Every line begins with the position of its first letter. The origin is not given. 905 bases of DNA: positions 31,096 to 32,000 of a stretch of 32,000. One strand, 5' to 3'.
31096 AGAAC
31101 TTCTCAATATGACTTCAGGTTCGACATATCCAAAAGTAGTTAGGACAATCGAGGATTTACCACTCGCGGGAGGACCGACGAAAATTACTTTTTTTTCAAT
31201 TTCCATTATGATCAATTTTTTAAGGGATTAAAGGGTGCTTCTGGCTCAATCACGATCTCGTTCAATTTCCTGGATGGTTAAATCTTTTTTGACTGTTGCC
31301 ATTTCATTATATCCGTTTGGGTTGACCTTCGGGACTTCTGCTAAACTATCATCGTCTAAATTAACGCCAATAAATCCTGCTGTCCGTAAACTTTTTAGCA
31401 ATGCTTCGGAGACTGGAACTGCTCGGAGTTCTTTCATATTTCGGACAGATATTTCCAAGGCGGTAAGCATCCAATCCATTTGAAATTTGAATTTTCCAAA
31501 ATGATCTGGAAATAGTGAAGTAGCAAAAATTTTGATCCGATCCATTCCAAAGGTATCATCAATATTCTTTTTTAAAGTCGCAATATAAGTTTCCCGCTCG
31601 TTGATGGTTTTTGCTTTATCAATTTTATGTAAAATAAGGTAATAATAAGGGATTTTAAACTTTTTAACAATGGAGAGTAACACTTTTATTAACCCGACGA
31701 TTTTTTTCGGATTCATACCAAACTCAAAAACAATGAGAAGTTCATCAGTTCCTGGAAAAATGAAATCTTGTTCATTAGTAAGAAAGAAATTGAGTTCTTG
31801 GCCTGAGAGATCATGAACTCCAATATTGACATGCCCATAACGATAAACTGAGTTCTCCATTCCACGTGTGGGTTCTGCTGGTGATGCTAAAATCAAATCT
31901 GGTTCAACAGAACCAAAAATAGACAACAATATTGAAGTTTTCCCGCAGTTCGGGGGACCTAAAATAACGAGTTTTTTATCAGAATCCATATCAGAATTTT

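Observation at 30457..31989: Tandem Rag/Gtr-like GTPase pair without roadblock domains but with a shared C-terminal acidic motif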

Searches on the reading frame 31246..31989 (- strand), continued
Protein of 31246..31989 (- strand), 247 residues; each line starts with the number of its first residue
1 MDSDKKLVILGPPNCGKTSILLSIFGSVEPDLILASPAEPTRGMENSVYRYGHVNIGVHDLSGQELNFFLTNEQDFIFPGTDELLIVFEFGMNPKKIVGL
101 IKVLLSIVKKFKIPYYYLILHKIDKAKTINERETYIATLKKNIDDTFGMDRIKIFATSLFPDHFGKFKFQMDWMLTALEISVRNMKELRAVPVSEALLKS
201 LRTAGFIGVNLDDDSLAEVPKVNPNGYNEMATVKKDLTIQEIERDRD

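Call 92: search_solved_structures(query=A10, max_evalue=0.000001, show_alignments=3)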
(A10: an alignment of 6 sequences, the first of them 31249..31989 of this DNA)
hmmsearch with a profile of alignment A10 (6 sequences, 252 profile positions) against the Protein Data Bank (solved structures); distinct sequences matched with E-value up to 0.000001: 5.
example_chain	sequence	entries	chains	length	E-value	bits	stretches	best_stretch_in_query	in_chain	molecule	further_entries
6jwp_A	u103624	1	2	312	2.9e-12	49.5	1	6-208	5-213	GTP-binding protein GTR1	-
4arz_A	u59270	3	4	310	3.8e-12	49.1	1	6-208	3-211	GTP-BINDING PROTEIN GTR1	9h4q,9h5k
6ces_A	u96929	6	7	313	2.2e-07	33.5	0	7-191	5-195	Ras-related GTP-binding protein A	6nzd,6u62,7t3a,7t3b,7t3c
6wj2_F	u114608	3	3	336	2.5e-07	33.4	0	7-190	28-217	Ras-related GTP-binding protein A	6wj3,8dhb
6ulg_F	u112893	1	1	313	8.4e-07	31.6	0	7-191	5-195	Ras-related GTP-binding protein A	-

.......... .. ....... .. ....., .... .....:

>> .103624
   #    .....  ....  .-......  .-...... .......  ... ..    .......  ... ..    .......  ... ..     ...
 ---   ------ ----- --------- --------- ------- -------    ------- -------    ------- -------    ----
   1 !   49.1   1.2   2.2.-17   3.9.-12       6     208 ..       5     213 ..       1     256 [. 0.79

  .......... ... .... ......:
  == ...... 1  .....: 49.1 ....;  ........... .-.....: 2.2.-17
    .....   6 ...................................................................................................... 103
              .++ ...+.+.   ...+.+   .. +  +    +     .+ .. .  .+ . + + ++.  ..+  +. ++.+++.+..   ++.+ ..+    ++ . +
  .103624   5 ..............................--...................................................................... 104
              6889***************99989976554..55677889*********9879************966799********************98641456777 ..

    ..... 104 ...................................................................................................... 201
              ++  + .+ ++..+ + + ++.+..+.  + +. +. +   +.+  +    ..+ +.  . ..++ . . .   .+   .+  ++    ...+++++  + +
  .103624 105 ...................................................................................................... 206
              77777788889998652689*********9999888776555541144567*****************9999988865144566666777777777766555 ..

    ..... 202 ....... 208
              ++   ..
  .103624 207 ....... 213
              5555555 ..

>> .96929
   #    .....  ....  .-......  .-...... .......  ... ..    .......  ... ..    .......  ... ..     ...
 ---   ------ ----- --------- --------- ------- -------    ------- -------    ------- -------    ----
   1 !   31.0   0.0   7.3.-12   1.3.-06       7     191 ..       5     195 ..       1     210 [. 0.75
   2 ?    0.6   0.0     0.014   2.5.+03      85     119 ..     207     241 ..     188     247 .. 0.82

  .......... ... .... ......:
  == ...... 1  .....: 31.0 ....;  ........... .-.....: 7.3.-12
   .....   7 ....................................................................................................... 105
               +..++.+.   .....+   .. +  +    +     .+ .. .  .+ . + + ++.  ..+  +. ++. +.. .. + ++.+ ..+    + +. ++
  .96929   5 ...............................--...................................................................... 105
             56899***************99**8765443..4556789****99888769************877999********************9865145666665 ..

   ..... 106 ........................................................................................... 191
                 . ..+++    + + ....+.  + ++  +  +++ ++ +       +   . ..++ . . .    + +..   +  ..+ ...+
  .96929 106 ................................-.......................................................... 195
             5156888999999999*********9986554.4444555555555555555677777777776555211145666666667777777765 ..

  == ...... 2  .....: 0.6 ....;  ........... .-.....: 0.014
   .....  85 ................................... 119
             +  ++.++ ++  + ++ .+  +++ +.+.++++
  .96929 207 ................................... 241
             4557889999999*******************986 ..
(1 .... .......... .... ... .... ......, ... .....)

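Call 101: fold_search(model_id=the predicted structure, library=pdb)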
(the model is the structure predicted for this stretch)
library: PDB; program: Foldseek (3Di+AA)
matches with E <= 10: 1950; with E <= 0.001: 1710
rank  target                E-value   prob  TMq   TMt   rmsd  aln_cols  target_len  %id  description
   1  9h4q_a                2.3e-12  1.00  0.61  0.52   3.9       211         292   21  Cryo-EM structure of the SEAC wing - EGOC (released 2025-11-05)
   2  3r7w_C                2.6e-12  1.00  0.60  0.52   2.7       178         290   23  Crystal Structure of Gtr1p-Gtr2p complex (released 2011-08-24)
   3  3r7w_A                6.9e-12  1.00  0.59  0.51   2.6       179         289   22  Crystal Structure of Gtr1p-Gtr2p complex (released 2011-08-24)
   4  4arz_A                6.9e-12  1.00  0.57  0.49   4.5       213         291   20  The crystal structure of Gtr1p-Gtr2p complexed with GTP-GDP (released 2012-07-25)
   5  8fw5_D                2.3e-11  1.00  0.62  0.52   3.7       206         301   17  Chimeric HsGATOR1-SpGtr-SpLam complex (released 2023-07-26)
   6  6jwp_F                4.3e-11  1.00  0.58  0.50   2.9       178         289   22  crystal structure of EGOC (released 2019-12-11)
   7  6s6a_A                8.1e-11  1.00  0.63  0.53   3.7       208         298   19  Crystal structure of RagA-Q66L/RagC-T90N GTPase heterodimer complex (released 2019-10-16)
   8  6u62_B                9.8e-11  1.00  0.61  0.51   3.9       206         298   19  Raptor-Rag-Ragulator complex (released 2019-10-30)
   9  7t3a_K                2.9e-10  1.00  0.61  0.52   3.9       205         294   20  GATOR1-RAG-RAGULATOR - Inhibitory Complex (released 2022-04-06)
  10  6s6d_A                3.5e-10  1.00  0.61  0.51   4.5       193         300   20  Crystal structure of RagA-Q66L-GTP/RagC-S75N-GDP GTPase heterodimer complex (released 2019-10-16)
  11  6s6a_B                3.7e-10  1.00  0.62  0.52   3.7       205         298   18  Crystal structure of RagA-Q66L/RagC-T90N GTPase heterodimer complex (released 2019-10-16)
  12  9edt_G                5.1e-10  1.00  0.54  0.68   3.8       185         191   18  Tubulin cofactors D,E,G bound to tubulin dimer (released 2026-02-04)
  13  7t3b_D                5.8e-10  1.00  0.61  0.52   4.3       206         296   19  GATOR1-RAG-RAGULATOR - GAP Complex (released 2022-04-06)
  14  1r4a_A                1.0e-09  1.00  0.48  0.68   4.6       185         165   20  Crystal Structure of GTP-bound ADP-ribosylation Factor Like Protein 1 (Arl1) and GRIP Domain of Golgin245 COMPLEX (released 2004-01-13)
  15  8oum_B                1.0e-09  1.00  0.49  0.67   4.4       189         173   17  Arf GTPase from the asgard Gerdarchaea : GerdArfR1 bound to GTP (released 2024-05-01)
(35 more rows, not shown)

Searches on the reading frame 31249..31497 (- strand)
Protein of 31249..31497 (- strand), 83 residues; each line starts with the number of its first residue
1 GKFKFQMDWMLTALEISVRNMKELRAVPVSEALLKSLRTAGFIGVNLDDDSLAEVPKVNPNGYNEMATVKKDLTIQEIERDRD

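Call 80: find_related_loci(query=A7, collection=metagenome_contigs, flank=3000)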
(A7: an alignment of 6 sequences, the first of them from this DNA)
Query A7 (83 aa) in metagenome_contigs; peptide patterns used: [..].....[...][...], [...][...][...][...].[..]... (x = any residue, [..] = any of these).
317 stretches matched a pattern, but none encodes a relative of the query by tblastn (E <= 1e-3).
